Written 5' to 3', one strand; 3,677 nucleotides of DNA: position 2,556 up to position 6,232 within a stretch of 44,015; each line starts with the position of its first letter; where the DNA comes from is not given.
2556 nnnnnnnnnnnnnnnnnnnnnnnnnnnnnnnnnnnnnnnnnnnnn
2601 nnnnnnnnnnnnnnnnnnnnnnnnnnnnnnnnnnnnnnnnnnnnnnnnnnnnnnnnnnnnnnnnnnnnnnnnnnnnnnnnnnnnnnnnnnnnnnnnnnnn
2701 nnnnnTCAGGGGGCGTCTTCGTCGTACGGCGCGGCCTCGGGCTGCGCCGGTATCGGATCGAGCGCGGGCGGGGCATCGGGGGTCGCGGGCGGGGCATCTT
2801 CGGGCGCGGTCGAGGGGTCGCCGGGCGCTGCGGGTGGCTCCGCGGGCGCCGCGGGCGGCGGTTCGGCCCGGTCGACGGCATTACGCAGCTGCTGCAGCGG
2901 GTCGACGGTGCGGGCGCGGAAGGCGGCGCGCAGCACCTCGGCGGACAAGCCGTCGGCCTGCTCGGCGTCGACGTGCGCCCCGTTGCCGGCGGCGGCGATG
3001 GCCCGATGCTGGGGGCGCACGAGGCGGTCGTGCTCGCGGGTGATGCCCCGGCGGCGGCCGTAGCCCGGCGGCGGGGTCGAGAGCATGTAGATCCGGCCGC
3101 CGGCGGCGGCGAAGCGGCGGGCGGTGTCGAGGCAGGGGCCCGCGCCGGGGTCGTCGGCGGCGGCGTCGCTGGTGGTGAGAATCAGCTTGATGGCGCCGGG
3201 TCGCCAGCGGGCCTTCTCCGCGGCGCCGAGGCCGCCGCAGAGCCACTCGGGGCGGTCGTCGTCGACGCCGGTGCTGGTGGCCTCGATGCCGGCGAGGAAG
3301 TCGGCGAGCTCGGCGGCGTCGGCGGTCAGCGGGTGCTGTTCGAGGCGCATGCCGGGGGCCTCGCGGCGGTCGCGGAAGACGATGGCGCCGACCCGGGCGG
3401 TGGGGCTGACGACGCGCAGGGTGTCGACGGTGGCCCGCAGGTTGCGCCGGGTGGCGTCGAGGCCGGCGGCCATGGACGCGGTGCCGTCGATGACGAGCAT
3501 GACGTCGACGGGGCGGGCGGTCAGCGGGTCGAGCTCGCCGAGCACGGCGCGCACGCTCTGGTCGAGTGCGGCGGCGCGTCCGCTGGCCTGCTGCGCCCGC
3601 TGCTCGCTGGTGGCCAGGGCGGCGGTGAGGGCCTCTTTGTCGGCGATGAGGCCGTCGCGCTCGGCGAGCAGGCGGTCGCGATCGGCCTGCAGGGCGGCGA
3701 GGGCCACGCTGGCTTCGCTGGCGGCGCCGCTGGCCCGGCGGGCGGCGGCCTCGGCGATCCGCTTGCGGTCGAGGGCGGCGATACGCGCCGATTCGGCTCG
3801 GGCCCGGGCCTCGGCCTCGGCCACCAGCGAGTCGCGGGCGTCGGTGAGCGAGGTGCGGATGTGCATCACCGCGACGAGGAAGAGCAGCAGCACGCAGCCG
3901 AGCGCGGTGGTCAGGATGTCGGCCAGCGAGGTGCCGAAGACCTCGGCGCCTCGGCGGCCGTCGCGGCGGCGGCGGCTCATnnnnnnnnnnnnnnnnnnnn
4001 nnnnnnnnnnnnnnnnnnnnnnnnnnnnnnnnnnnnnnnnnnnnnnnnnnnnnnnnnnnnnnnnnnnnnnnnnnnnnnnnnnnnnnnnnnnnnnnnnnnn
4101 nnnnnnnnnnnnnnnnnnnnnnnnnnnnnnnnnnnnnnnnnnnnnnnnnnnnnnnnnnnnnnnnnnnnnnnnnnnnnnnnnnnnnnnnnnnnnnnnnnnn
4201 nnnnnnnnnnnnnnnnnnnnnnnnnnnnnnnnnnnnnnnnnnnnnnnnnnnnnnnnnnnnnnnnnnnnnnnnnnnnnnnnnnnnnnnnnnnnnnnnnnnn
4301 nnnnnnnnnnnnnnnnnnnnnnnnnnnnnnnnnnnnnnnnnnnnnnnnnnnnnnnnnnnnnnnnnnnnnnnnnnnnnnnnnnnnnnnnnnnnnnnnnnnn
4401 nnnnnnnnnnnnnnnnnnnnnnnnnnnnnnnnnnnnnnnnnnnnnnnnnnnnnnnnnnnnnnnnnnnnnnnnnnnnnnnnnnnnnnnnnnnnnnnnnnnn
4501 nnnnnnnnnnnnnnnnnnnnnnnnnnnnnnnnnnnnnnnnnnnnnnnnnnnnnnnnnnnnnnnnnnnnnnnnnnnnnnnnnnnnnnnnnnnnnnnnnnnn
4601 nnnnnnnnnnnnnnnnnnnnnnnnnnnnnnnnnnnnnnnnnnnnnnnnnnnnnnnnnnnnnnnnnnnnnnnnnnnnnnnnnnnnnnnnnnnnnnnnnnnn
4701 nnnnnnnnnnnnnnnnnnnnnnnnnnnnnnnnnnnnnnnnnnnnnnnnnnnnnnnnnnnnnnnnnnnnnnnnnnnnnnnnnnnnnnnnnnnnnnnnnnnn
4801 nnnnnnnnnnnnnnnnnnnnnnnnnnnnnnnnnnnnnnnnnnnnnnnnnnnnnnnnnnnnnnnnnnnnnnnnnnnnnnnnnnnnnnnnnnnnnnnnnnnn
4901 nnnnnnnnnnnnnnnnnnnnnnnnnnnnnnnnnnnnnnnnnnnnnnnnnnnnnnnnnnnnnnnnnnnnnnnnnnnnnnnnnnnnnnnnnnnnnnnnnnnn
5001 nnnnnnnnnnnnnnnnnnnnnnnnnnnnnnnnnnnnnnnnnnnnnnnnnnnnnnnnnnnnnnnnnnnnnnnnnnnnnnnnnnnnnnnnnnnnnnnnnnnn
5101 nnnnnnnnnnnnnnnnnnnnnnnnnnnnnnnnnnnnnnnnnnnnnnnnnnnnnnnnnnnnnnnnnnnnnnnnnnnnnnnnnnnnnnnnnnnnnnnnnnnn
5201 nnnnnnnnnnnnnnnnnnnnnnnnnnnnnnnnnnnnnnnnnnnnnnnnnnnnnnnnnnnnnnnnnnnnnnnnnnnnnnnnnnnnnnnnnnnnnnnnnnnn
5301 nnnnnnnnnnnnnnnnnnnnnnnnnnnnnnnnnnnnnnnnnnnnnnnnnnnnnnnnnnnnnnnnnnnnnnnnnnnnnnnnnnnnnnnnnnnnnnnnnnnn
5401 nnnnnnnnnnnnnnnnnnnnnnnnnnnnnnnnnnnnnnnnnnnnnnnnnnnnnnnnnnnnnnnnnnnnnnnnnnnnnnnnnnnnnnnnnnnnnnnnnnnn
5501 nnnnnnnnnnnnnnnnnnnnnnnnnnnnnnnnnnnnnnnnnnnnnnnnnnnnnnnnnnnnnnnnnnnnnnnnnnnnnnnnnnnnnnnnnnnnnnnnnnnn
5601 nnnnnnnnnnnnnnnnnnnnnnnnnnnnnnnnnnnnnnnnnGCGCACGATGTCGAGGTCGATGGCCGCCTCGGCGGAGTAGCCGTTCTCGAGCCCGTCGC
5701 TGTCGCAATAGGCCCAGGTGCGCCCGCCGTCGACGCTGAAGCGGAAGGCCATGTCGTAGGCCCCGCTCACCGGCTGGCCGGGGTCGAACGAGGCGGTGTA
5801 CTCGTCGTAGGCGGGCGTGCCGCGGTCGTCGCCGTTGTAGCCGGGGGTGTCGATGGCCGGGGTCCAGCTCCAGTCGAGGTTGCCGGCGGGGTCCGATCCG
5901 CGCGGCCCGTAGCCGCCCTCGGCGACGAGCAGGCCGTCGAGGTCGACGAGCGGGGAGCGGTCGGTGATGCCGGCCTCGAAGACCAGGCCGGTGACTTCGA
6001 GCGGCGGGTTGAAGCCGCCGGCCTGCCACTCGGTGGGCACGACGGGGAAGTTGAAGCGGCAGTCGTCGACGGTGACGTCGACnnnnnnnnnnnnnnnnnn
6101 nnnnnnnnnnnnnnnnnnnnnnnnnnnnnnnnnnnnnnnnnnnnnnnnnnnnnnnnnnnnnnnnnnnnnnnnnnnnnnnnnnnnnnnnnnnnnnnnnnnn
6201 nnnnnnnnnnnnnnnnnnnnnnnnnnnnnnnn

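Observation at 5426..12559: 2377-aa lipoprotein built from ~6 tandem [Cys-rich knot - lamin-tail domain - beta-rich domain] modules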

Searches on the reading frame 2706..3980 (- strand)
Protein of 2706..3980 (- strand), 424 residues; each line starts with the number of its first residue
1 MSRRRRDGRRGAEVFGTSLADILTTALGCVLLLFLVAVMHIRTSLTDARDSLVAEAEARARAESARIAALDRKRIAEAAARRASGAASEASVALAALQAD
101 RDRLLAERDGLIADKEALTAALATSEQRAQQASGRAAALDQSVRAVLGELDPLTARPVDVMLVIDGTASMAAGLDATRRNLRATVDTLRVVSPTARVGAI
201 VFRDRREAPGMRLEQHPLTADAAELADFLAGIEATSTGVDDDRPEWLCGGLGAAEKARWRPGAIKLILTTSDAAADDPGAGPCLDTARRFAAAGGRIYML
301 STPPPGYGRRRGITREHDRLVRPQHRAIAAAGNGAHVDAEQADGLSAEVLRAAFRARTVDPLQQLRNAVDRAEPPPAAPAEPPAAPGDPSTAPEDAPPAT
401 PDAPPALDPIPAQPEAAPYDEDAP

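Call 48: search_protein_families(library=pfam, proteins=[window:2706-3980:-], max_evalue=1)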
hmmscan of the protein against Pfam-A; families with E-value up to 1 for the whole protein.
window:2706-3980:- (424 aa): 3 families
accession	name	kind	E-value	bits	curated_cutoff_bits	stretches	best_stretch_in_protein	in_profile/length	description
PF13519.12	VWA_2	-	0.00075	20.5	27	1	160-238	1-75/107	von Willebrand factor type A domain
PF00092.34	VWA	-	0.0015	19.2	23.8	1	159-233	1-72/174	von Willebrand factor type A domain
PF00362.24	Integrin_beta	-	0.11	12.6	24.8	1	156-218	4-66/248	Integrin beta chain VWA domain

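Call 49: search_protein_families(library=padloc, proteins=[window:2706-3980:-], max_evalue=0.01)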
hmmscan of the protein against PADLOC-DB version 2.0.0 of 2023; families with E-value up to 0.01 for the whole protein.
window:2706-3980:- (424 aa): 0 families

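Call 77: find_related_loci(query=A5, collection=metagenome_contigs, flank=10000)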
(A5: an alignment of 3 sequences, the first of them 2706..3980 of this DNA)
Query A5 (424 aa) in metagenome_contigs; peptide patterns used: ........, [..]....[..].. (x = any residue, [..] = any of these).
600 stretches matched a pattern, but none encodes a relative of the query by tblastn (E <= 1e-3).

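Call 78: find_homologous_proteins(query=A5, max_evalue=0.00001)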
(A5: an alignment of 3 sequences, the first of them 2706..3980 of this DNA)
Query A5 (3 sequences) (424 aa, profile of the alignment): 53 proteins with E <= 0.00001 among 8000 candidates.
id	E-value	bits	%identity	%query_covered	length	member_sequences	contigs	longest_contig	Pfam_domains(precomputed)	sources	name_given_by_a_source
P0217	1.1e-223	761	82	87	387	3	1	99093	-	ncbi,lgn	-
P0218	9.9e-221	751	100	100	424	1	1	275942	-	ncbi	-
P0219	5.5e-195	666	62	84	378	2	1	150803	-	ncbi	ncbi:MAG: VWA domain-containing protein [bacterium]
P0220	8.1e-195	666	63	84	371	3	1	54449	-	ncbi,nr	ncbi:MAG: VWA domain-containing protein [Myxococcales bacterium]|nr:VWA domain-containing protein [M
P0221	1.8e-186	638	72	86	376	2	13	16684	-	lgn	-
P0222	8.8e-172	590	65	84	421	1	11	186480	-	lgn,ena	-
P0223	3.1e-165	568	66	86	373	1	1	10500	-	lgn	-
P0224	9.0e-146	504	61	84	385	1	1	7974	-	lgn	-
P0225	6.3e-132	459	56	85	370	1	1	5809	PF00092.35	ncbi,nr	ncbi:MAG: VWA domain-containing protein [Myxococcales bacterium]|nr:VWA domain-containing protein [M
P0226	4.0e-123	430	62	56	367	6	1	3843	-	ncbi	-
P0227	4.5e-123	429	53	89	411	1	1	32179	-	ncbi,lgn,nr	ncbi:MAG: hypothetical protein H6702_24665 [Myxococcales bacterium]|nr:hypothetical protein [Myxococ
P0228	6.7e-122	426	51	90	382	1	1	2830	PF00092.35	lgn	-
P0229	8.9e-121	422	52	87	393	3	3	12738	PF00092.35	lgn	-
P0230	1.5e-120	421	55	87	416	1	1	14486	-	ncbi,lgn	-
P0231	1.5e-119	418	52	92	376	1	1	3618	PF00092.35,PF13519.13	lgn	-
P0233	8.2e-117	409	49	88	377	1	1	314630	PF00092.35,PF13519.13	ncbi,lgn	ncbi:MAG: vWA domain-containing protein [Bradymonadia bacterium]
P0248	2.9e-106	374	50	87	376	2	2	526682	PF00092.35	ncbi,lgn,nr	ncbi:MAG: VWA domain-containing protein [Myxococcales bacterium]|nr:VWA domain-containing protein [M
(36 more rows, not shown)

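Call 79: find_encoding_contigs(protein=P0222, flank=10000, max_places=1)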
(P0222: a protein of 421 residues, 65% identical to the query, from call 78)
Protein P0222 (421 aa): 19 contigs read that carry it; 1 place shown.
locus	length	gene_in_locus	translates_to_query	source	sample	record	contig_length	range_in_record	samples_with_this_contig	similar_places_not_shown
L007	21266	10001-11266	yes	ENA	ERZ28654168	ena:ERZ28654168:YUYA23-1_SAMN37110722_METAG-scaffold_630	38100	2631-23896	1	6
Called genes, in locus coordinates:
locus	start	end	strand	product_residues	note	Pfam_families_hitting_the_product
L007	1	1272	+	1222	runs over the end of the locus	PF02574:S-methyl_trans, PF00809:Pterin_bind, PF02607:B12-binding_2, PF02310:B12-binding, PF02965:Met_synt_B12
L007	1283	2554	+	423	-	PF02463:SMC_N, PF11398:DUF2813 (weak), PF13175:AAA_15, PF13476:AAA_23, PF13514:AAA_27, PF13555:AAA_29 (faint), PF13304:AAA_21, PF13175:AAA_15 (weak)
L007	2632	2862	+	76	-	-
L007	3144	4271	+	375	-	PF01548:DEDD_Tnp_IS110, PF02371:Transposase_20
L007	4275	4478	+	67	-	-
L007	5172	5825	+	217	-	-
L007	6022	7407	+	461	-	-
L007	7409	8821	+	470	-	-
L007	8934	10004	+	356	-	PF01618:MotA_ExbB (weak)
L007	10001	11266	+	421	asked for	-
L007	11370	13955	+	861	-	PF13699:eCIS_core, PF06414:Zeta_toxin, PF13671:AAA_33 (weak), PF01129:ART (weak), PF03496:ADPrib_exo_Tox (weak)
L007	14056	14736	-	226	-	PF13847:Methyltransf_31 (weak), PF08241:Methyltransf_11, PF08242:Methyltransf_12 (weak), PF13649:Methyltransf_25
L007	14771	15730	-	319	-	PF00376:MerR (weak), PF13411:MerR_1, PF13432:TPR_16, PF14559:TPR_19 (weak), PF13414:TPR_11 (weak), PF00515:TPR_1 (weak), PF13181:TPR_8 (weak), PF13432:TPR_16, +10 more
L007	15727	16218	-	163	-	-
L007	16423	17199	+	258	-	-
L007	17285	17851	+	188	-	-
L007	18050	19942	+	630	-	PF00069:Pkinase, PF03109:ABC1 (faint), PF07714:PK_Tyr_Ser-Thr, PF06293:Kdo (weak), PF17667:Pkinase_fungal (weak)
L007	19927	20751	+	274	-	-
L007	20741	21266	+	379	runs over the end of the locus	PF03781:FGE-sulfatase (weak)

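Call 80: find_encoding_contigs(protein=P0233, flank=10000, max_places=1)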
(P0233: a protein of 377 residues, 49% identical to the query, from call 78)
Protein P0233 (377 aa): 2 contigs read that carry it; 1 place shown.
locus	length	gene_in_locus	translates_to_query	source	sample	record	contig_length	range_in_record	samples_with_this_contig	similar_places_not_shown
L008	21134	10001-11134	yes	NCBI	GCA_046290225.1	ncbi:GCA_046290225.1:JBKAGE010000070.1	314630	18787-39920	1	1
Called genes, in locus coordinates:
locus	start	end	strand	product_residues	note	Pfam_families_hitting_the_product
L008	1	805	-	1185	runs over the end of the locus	PF08455:SNF2_assoc, PF00176:SNF2-rel_dom, PF00270:DEAD (weak), PF04851:ResIII (weak), PF00271:Helicase_C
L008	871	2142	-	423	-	PF01566:Nramp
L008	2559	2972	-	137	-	PF02657:SufE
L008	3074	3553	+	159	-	PF13302:Acetyltransf_3, PF00583:Acetyltransf_1, PF13673:Acetyltransf_10, PF13508:Acetyltransf_7, PF08445:FR47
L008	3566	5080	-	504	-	PF13576:Pentapeptide_3 (faint), PF13599:Pentapeptide_4 (weak), PF25296:Decapeptide (faint), PF00805:Pentapeptide, PF13599:Pentapeptide_4 (weak), PF00805:Pentapeptide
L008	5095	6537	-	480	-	PF13576:Pentapeptide_3 (faint), PF00805:Pentapeptide, PF13599:Pentapeptide_4, PF00805:Pentapeptide, PF13599:Pentapeptide_4 (weak), PF00805:Pentapeptide (weak), PF13599:Pentapeptide_4 (weak), PF00805:Pentapeptide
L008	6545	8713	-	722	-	PF04107:GCS2, PF00571:CBS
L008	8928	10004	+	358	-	PF01618:MotA_ExbB (weak)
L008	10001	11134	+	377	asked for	PF13519:VWA_2 (faint), PF00092:VWA (weak)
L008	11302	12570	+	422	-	-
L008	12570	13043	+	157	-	PF12849:PBP_like_2 (weak)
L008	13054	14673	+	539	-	PF00672:HAMP (weak), PF00015:MCPsignal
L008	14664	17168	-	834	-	PF00691:OmpA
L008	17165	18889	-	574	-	PF02412:TSP_3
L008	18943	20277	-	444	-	PF07586:HXXSHH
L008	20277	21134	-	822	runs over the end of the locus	PF13442:Cytochrome_CBB3 (weak), PF07626:PSD3 (faint), PF16561:AMPK1_CBM (weak), PF07637:PSD5, PF07631:PSD4, PF07627:PSCyt3, PF07624:PSD2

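Call 81: find_encoding_contigs(protein=P0248, flank=10000, max_places=1)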
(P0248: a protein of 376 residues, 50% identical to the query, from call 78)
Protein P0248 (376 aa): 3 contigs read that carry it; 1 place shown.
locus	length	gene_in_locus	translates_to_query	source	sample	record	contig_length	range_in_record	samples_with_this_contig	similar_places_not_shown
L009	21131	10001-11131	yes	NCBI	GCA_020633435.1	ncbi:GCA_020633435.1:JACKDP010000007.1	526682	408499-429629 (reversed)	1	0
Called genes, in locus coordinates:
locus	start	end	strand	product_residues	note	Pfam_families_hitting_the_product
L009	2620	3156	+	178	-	-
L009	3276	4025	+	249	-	-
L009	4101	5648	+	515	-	PF13458:Peripla_BP_6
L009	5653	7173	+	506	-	PF00069:Pkinase, PF07714:PK_Tyr_Ser-Thr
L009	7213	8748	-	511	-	-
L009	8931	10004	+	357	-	PF01618:MotA_ExbB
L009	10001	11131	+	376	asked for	PF00092:VWA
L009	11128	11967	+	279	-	PF03881:Fructosamin_kin, PF01636:APH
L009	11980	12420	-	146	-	-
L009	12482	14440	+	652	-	-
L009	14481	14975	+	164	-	-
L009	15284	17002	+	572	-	PF00691:OmpA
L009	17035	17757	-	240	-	PF00795:CN_hydrolase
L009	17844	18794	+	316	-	PF03411:Peptidase_M74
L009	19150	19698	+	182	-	-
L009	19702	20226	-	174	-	PF02632:BioY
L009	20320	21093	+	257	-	-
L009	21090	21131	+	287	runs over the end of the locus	-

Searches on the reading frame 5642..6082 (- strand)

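Call 15: search_protein_families(library=pfam, proteins=[window:5642-6082:-], max_evalue=10)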
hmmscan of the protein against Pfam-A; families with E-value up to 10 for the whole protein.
seq(147 aa): 2 families
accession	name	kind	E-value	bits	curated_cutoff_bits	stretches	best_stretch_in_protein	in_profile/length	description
PF12815.12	CTD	-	0.0032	18.4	25.4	1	74-128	15-60/72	Spt5 C-terminal nonapeptide repeat binding Spt4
PF02012.26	BNR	-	0.11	13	27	1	115-124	2-11/12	BNR/Asp-box repeat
